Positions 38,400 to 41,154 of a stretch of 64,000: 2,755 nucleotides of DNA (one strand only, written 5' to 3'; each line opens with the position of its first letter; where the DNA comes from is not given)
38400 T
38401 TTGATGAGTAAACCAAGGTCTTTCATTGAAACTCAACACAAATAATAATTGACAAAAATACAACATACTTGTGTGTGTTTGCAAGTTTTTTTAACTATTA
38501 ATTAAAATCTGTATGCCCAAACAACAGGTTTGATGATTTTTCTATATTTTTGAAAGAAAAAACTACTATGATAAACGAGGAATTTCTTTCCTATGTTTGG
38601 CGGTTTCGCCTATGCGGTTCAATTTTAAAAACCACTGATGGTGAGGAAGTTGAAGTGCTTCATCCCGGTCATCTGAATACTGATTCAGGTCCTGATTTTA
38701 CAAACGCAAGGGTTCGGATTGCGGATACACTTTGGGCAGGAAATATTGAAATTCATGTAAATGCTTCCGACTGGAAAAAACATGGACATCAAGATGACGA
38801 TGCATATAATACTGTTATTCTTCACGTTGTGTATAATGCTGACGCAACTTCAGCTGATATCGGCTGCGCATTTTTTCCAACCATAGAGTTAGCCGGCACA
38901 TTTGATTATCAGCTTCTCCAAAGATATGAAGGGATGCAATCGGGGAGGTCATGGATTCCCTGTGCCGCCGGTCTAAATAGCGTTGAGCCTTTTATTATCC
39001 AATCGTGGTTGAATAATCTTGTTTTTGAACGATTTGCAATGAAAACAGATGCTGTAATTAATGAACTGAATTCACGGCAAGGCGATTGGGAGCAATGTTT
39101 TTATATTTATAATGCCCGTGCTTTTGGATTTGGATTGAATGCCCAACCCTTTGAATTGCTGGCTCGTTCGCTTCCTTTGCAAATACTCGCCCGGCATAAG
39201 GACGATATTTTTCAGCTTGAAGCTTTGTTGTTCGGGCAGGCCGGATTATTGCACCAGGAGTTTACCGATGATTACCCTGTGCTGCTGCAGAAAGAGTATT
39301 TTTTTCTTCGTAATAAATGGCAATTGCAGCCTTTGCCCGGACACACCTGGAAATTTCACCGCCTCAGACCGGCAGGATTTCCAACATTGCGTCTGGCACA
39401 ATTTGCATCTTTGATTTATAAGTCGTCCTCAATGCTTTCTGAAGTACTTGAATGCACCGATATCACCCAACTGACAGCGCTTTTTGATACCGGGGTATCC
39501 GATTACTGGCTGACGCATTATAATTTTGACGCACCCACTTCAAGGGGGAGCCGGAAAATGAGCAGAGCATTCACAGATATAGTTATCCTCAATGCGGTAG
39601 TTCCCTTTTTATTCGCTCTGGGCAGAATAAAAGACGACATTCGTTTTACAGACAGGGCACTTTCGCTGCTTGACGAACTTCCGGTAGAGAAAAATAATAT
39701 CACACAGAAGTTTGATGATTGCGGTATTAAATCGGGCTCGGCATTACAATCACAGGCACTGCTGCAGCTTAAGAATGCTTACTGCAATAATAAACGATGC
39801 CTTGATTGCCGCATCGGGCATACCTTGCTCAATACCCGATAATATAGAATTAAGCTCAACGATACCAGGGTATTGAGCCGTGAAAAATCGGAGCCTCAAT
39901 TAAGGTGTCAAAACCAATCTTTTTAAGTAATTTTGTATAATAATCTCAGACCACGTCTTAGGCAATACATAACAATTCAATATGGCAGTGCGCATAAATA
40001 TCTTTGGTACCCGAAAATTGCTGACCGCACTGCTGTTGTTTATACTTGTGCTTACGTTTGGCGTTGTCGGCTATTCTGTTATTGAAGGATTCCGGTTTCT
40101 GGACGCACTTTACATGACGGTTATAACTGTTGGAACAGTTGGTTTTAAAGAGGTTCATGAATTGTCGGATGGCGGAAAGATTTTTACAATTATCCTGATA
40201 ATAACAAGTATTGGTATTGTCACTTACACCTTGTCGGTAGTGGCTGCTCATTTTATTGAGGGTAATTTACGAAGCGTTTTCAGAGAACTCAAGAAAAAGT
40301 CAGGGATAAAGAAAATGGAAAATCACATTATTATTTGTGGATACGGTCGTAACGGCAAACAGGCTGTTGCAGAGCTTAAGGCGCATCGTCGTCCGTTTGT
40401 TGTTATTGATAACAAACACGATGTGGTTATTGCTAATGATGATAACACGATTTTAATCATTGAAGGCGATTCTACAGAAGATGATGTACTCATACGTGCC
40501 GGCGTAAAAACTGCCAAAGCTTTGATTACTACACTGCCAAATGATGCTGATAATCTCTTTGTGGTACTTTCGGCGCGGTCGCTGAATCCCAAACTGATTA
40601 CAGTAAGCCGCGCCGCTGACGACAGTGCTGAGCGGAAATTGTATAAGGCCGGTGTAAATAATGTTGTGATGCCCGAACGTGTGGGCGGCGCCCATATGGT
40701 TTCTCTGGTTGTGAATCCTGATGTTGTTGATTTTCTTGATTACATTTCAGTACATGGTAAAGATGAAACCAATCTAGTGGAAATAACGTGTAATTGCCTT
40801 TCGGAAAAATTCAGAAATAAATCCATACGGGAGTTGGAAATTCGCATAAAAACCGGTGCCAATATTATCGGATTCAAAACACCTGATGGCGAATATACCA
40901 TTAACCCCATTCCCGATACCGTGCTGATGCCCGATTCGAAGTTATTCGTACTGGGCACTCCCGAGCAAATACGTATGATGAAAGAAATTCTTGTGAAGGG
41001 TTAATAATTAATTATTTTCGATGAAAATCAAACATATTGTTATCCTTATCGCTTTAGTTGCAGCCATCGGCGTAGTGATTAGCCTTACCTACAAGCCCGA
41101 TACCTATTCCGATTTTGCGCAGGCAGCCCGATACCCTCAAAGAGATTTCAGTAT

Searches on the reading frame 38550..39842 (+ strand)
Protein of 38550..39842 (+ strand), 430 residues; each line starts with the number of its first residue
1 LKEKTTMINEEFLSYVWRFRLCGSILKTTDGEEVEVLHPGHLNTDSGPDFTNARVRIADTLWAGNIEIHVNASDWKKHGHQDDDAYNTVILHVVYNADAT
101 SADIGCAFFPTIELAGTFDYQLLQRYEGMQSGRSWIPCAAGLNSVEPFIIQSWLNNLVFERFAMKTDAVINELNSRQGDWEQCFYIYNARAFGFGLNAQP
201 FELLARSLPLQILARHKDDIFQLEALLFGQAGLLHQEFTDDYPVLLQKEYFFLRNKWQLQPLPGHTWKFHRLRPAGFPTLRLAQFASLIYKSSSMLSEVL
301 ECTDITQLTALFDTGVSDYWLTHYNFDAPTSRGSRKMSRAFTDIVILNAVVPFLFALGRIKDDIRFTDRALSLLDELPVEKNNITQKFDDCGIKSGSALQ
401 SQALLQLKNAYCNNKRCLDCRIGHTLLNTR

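Call 36: search_protein_families(library=pfam, proteins=[window:38550-39842:+], max_evalue=0.00001)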
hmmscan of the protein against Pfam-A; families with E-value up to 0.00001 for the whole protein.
window:38550-39842:+ (430 aa): 1 family
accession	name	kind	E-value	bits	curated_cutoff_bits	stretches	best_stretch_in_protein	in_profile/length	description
PF11013.13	DUF2851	-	6.5e-134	447.1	25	1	10-383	1-375/375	Protein of unknown function (DUF2851)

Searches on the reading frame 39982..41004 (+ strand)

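Call 36: search_protein_families(library=pfam, proteins=[window:39982-41004:+], max_evalue=0.00001)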
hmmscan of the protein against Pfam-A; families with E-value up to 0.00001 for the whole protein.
window:39982-41004:+ (340 aa): 3 families
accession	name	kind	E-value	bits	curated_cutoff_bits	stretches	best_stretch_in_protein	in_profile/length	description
PF02254.24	TrkA_N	-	1.6e-30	106.3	23.8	1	116-231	1-116/116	TrkA-N domain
PF07885.22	Ion_trans_2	-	2.1e-13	50.4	22.5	1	19-90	2-76/79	Ion channel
PF02080.26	TrkA_C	-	2.5e-11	43.8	27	1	276-337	11-70/71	TrkA-C domain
